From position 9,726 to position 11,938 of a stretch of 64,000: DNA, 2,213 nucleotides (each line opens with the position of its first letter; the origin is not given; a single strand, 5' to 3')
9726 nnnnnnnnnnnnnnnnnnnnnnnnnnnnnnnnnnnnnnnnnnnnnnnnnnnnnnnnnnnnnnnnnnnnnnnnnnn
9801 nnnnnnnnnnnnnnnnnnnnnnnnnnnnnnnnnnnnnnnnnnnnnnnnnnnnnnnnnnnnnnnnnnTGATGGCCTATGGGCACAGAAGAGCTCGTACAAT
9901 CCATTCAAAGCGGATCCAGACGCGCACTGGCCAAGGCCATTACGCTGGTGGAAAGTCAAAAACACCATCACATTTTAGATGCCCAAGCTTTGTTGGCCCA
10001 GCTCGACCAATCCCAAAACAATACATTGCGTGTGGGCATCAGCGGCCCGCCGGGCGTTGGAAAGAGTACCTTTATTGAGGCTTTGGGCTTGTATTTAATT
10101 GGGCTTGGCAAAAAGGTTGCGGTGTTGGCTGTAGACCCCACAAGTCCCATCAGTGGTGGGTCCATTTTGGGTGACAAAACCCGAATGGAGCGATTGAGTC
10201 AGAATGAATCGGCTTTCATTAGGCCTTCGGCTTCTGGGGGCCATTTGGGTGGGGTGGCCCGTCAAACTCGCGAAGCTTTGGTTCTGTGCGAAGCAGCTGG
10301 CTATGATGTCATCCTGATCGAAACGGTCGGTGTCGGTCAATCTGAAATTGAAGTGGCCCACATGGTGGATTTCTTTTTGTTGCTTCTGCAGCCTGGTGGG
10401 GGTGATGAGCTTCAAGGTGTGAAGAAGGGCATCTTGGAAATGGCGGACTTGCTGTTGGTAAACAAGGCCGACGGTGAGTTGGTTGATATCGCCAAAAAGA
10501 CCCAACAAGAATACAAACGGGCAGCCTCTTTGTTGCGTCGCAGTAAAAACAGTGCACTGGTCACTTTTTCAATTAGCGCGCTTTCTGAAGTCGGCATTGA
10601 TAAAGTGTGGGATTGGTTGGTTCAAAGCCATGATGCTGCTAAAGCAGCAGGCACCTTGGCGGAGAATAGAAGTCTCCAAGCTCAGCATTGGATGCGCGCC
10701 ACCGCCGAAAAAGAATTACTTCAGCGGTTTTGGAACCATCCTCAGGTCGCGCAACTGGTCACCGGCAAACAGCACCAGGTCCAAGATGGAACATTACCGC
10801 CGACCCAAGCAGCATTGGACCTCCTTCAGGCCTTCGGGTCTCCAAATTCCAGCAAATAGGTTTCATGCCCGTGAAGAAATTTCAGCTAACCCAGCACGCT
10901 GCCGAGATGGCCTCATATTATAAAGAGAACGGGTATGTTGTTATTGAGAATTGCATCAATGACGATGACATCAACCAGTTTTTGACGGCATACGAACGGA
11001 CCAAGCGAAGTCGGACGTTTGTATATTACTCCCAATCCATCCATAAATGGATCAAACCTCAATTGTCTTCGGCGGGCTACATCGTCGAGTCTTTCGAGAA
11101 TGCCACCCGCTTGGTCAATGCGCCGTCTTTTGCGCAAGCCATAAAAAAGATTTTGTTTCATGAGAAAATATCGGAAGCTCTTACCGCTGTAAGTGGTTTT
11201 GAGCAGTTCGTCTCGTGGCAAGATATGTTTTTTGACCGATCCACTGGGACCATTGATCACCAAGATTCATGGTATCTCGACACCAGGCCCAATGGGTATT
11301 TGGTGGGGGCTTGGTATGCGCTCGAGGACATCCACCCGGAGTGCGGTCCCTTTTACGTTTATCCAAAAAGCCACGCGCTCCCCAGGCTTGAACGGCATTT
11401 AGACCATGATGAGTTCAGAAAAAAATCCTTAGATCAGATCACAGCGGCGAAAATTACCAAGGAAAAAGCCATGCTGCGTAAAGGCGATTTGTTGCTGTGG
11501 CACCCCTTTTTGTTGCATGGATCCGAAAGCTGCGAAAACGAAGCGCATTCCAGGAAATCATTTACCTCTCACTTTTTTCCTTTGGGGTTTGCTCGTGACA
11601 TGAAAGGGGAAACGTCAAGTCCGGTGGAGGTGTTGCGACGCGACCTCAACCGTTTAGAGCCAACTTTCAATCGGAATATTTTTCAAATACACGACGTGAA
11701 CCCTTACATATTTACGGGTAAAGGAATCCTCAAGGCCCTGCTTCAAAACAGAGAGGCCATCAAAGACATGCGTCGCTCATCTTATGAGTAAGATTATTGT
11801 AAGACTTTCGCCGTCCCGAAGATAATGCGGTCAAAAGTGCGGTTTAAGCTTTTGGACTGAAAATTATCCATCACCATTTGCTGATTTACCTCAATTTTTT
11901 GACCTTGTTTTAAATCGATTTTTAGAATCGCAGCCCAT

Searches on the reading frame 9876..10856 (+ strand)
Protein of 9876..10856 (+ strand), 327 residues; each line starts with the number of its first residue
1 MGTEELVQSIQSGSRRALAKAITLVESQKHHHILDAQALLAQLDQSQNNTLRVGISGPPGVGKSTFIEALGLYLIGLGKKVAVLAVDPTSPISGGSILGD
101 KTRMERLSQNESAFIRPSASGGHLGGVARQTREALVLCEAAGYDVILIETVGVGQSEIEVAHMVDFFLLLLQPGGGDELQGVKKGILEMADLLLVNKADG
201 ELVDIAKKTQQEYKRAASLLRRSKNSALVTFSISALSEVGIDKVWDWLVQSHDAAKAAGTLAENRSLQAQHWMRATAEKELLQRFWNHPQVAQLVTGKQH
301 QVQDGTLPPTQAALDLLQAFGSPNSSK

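Call 6: search_protein_families(library=pfam, proteins=[window:9876-10856:+])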
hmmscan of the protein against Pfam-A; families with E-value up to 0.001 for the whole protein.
window:9876-10856:+ (327 aa): 2 families
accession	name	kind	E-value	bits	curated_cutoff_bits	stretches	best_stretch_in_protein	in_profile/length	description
PF03308.22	MeaB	-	1.9e-97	326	23.1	1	18-288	1-271/273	Methylmalonyl Co-A mutase-associated GTPase MeaB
PF02492.25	cobW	-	0.00021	21.4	20.7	0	53-206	3-159/180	CobW/HypB/UreG, nucleotide-binding domain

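Call 7: search_protein_families(library=ncbifam, proteins=[window:9876-10856:+])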
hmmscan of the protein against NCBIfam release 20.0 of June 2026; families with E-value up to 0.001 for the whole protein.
window:9876-10856:+ (327 aa): 7 families
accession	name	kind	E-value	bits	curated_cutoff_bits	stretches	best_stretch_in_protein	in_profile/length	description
NF006958.0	PRK09435.1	equivalog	5.4e-131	436.5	329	1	3-322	10-330/333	methylmalonyl Co-A mutase-associated GTPase MeaB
TIGR00750.1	lao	equivalog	2.5e-90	302.7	240.75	1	13-313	1-295/300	methylmalonyl Co-A mutase-associated GTPase MeaB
NF045497.1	IsobCoAmut_IcmF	equivalog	1.3e-32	112.6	1500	1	7-260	146-403/1076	fused isobutyryl-CoA mutase/GTPase IcmF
TIGR03594.1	GTPase_EngA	equivalog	0.00012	21.3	306.7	0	42-70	167-195/432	ribosome biogenesis GTPase Der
NF006746.0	PRK09270.1-5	subfamily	0.00013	20.9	250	1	46-87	17-58/210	nucleoside/nucleotide kinase family protein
TIGR00073.1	hypB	equivalog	0.0002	20.9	121.2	1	46-251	26-213/217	hydrogenase nickel incorporation protein HypB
NF010335.0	PRK13764.1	equivalog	0.00096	17.8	340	0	39-81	255-294/613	ATPase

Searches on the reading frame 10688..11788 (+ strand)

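Call 6: search_protein_families(library=pfam, proteins=[window:10688-11788:+])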
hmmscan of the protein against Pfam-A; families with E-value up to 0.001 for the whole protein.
window:10688-11788:+ (367 aa): 1 family
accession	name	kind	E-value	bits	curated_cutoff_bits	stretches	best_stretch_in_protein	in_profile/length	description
PF05721.19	PhyH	-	1.5e-26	94.5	22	1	78-289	1-211/213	Phytanoyl-CoA dioxygenase (PhyH)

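Call 7: search_protein_families(library=ncbifam, proteins=[window:10688-11788:+])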
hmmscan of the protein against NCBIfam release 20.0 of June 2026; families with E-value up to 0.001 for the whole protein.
window:10688-11788:+ (367 aa): 0 families
